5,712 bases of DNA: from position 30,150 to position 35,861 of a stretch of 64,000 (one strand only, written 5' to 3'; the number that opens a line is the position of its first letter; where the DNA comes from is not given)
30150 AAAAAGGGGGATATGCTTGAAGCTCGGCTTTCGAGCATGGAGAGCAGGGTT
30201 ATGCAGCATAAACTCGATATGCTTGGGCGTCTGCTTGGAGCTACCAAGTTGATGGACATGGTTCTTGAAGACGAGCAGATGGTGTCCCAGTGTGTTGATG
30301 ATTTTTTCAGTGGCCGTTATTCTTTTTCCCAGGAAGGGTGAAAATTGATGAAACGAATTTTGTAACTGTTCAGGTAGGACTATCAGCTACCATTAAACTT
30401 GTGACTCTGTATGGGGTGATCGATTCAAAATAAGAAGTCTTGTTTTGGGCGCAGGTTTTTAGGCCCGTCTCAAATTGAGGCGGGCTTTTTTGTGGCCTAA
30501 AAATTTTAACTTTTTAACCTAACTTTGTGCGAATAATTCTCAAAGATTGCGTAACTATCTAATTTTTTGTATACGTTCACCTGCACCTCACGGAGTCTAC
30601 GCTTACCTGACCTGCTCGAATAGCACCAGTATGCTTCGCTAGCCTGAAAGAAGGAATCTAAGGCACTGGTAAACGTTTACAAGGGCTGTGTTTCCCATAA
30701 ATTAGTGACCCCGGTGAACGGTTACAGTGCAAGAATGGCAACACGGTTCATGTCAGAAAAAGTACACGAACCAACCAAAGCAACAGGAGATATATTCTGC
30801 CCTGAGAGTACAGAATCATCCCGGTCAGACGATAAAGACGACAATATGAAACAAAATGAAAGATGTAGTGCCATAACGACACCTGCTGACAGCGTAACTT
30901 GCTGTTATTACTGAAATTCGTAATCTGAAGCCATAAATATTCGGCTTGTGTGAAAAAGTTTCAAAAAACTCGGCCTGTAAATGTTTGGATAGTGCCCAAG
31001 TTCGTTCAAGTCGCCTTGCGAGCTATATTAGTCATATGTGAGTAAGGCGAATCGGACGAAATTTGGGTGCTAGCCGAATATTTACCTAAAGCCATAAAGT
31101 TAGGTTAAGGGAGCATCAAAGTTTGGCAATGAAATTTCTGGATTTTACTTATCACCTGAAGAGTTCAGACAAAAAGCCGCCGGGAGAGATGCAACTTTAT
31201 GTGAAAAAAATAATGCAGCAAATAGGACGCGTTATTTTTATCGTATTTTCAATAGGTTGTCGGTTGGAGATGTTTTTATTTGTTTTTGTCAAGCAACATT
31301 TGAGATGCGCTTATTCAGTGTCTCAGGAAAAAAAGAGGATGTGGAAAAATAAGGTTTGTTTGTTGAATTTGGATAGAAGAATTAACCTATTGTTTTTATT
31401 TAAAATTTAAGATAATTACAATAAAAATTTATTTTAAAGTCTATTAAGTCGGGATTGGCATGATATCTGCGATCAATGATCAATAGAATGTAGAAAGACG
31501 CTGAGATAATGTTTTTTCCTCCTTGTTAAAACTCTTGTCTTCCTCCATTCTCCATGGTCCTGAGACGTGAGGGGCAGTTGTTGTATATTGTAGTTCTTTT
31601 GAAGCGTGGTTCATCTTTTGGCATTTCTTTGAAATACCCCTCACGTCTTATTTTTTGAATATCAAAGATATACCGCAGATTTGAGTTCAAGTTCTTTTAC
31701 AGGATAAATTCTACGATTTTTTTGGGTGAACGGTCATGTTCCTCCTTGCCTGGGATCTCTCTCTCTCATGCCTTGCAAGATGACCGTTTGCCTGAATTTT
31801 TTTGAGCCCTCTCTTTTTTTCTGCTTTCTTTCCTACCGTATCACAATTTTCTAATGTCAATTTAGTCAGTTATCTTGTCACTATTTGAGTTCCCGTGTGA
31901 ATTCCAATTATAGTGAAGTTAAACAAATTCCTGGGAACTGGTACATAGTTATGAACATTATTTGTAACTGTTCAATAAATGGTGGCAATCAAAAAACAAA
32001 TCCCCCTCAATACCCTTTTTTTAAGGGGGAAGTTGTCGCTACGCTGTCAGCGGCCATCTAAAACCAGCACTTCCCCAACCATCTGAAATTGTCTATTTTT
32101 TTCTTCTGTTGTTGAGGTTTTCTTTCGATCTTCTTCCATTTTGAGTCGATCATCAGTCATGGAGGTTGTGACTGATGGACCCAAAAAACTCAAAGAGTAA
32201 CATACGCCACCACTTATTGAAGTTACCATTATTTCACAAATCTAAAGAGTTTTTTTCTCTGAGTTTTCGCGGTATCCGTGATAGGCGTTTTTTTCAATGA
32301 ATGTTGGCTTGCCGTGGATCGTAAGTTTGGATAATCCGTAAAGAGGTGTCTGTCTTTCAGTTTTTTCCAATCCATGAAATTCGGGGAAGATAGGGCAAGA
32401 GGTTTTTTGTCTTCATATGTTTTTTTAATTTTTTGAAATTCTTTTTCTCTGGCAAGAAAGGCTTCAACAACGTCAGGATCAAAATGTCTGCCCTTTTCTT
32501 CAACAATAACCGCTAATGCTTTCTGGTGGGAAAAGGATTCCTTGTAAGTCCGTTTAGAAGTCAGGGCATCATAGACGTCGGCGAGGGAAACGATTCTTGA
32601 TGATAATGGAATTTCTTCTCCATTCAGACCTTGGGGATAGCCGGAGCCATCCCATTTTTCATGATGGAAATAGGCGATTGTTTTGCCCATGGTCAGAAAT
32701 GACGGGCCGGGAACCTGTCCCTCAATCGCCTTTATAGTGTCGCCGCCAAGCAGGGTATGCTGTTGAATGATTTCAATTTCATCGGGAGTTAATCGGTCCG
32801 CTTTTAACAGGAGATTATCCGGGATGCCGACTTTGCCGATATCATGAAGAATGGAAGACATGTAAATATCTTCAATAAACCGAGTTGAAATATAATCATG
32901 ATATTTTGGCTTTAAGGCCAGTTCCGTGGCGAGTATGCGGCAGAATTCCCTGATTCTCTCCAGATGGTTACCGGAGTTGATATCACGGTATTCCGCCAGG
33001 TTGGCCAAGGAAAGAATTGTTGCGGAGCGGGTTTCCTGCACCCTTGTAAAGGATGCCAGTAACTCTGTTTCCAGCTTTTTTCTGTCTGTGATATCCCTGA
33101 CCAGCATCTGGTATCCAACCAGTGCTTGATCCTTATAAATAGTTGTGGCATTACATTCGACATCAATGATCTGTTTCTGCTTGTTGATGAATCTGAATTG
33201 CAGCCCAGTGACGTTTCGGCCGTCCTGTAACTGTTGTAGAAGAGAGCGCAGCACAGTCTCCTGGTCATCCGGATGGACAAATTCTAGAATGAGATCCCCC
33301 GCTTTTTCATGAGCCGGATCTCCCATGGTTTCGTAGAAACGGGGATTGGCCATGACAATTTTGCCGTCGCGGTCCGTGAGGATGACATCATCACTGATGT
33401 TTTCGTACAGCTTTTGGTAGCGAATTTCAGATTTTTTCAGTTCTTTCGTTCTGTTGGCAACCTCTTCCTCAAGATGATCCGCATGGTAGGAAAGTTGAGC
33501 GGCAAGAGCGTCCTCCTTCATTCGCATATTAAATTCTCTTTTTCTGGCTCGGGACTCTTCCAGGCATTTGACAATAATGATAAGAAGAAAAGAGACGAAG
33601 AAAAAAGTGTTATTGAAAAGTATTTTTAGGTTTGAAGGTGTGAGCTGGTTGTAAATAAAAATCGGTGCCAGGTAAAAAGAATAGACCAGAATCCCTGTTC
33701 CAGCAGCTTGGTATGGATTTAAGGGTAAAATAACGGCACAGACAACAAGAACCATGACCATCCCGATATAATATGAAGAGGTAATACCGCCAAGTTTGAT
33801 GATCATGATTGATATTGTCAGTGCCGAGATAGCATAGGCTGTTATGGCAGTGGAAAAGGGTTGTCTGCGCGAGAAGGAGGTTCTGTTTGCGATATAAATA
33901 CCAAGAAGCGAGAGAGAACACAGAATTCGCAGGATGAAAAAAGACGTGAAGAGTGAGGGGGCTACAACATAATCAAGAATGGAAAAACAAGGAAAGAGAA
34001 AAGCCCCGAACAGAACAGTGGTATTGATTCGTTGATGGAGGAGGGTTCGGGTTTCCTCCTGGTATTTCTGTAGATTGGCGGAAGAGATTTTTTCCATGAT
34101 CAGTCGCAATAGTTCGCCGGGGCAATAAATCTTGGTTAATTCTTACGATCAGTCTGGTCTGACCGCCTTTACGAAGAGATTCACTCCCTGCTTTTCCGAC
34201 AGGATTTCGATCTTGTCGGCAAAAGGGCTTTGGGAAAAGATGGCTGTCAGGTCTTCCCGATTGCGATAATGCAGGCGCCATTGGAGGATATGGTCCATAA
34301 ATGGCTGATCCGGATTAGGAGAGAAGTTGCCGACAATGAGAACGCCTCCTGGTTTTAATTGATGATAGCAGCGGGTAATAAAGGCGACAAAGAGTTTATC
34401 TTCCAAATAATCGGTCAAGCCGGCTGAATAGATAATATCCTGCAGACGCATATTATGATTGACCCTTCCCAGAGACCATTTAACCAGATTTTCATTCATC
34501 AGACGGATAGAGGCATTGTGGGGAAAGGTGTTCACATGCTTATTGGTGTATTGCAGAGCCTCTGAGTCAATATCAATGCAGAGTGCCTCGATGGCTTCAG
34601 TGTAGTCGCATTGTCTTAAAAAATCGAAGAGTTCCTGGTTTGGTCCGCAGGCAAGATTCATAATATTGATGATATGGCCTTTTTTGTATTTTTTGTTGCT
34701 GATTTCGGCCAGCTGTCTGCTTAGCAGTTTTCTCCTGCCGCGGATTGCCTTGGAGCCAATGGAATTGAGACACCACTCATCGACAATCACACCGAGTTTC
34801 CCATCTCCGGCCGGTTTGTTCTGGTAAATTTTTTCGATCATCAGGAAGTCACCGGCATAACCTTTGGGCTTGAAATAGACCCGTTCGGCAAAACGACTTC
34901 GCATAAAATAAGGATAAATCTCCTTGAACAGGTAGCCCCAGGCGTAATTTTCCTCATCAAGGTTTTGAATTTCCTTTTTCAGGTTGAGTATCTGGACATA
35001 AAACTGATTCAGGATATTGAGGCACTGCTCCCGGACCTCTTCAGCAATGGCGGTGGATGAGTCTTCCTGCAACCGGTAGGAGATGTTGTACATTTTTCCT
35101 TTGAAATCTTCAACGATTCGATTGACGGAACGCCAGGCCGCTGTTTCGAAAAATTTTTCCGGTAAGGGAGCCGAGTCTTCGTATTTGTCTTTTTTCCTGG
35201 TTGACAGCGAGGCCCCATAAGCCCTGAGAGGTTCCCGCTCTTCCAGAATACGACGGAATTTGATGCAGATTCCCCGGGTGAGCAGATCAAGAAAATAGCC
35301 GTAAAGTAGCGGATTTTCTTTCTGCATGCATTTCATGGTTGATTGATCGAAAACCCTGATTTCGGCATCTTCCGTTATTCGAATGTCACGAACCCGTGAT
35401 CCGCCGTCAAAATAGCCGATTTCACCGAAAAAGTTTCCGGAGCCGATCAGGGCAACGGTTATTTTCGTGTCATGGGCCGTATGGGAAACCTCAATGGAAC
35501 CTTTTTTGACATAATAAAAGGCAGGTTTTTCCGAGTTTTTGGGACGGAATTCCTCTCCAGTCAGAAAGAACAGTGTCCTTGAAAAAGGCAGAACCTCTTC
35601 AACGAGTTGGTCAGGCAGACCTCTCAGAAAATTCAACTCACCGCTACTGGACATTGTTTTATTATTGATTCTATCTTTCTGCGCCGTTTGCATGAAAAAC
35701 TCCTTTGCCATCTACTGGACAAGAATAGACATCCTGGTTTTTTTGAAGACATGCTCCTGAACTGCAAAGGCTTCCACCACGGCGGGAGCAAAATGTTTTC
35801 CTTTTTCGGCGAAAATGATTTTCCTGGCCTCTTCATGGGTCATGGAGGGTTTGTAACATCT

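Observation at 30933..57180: MITE subfamilies conserve pairing and apex but not arm sequence, and sit just after stop codons, which suggests an RNA-level role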

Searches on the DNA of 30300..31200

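Call 60: search_rna_families(source=window, start=30300, end=31200, threshold=evalue, max_evalue=10)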
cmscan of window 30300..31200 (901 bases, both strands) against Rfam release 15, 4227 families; matches with E-value up to 10: 6.
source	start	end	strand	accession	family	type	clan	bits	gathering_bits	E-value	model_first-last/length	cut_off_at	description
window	30303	30397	-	RF04329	snoMe18S-C1367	Gene; snRNA; snoRNA; CD-box;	-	20.2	101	0.53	1-110/110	no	Drosophila C/D box small nucleolar RNA snoMe18S-C1367 family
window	30420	30493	+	RF02837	anti-hemB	Gene; sRNA;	-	19.7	49.5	0.056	1-81/81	no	Burkholderia RNA 7 (anti-hemB)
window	30436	30493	+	RF02278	Betaproteobacteria_toxic_sRNA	Gene; sRNA;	-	14.6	50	5.2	1-64/64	no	Betaproteobacteria toxic small RNA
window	30419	30489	+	RF00506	Thr_leader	Cis-reg; leader;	-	14.3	55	9.7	1-118/118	no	Threonine operon leader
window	30430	30500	+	RF00519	suhB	Gene; sRNA;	CL00108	14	41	5.7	1-77/77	no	Makes More Granules Regulator RNA (mmgR)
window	30890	30994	+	RF03106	RT-11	Gene; sRNA;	-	12.1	143.5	8.9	1-147/147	no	RT-11 RNA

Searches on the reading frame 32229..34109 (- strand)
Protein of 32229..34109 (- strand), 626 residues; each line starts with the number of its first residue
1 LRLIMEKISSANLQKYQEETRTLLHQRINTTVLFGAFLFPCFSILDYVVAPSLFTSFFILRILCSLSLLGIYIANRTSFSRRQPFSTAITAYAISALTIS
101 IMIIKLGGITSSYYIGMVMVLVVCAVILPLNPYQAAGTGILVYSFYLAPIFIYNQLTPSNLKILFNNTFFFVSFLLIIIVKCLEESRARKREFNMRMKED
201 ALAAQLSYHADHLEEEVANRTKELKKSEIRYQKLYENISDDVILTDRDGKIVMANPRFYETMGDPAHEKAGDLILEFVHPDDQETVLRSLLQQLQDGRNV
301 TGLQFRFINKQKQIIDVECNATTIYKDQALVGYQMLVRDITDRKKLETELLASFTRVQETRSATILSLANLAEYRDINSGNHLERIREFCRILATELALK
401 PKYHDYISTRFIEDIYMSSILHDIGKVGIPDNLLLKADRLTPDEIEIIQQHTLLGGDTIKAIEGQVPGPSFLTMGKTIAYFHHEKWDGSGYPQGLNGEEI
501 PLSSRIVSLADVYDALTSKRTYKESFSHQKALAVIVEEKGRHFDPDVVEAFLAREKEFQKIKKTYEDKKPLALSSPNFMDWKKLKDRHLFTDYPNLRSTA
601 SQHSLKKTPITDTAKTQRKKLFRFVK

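Call 90: search_protein_families(library=pfam, proteins=[window:32229-34109:-], max_evalue=0.01)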
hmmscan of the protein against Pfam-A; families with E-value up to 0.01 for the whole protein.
window:32229-34109:- (626 aa): 8 families
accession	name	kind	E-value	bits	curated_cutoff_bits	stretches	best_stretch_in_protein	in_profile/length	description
PF13487.12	HD_5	-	6.9e-33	114.2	27.2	1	369-547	4-170/170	HD domain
PF00989.32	PAS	-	3.2e-14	53.3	22.6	1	230-340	2-113/113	PAS fold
PF01966.28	HD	-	3.9e-12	46.9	22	1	382-515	4-115/116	HD domain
PF08447.18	PAS_3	-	5.2e-11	43.1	25.6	1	252-327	2-79/89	PAS fold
PF13426.13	PAS_9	-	6.1e-09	36.5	27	1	241-342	3-103/103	PAS domain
PF08448.16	PAS_4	-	5.7e-06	27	23.1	1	236-344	2-109/110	PAS fold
PF13188.13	PAS_8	-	6e-06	26.4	21.8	1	230-286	2-57/65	PAS domain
PF14598.12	PAS_11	-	0.00049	20.5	25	1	246-325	9-87/109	PAS domain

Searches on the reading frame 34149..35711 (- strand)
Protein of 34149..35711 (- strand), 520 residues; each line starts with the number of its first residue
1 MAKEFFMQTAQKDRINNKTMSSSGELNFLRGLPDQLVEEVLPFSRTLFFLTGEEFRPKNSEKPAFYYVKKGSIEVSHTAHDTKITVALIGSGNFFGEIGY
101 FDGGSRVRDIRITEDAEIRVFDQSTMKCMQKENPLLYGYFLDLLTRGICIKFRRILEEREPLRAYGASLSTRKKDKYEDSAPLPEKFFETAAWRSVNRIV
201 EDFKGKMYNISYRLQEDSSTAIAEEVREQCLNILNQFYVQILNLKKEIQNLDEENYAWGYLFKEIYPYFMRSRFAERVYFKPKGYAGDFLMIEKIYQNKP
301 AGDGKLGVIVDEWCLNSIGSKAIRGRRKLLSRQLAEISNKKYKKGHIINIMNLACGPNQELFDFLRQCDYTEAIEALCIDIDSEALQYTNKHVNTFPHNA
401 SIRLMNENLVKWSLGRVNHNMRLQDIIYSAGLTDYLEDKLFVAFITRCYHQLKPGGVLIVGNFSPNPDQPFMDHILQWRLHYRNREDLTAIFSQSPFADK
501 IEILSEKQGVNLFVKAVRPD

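Call 90: search_protein_families(library=pfam, proteins=[window:34149-35711:-], max_evalue=0.01)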
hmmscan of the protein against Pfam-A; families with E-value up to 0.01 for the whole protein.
window:34149-35711:- (520 aa): 5 families
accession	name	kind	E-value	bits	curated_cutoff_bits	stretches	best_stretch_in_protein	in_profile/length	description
PF00027.35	cNMP_binding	-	3.1e-10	40.3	27.5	1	63-127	18-83/89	Cyclic nucleotide-binding domain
PF12147.14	Methyltransf_20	-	1.8e-09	37.6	21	1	293-370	80-157/309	Putative methyltransferase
PF13649.12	Methyltransf_25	-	8.2e-05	23.7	27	1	350-456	1-97/97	Methyltransferase domain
PF05891.18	Methyltransf_PK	-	0.00077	19.5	27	1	421-473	120-172/218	AdoMet dependent proline di-methyltransferase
PF08242.18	Methyltransf_12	-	0.0035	18.5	30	1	353-458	3-98/98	Methyltransferase domain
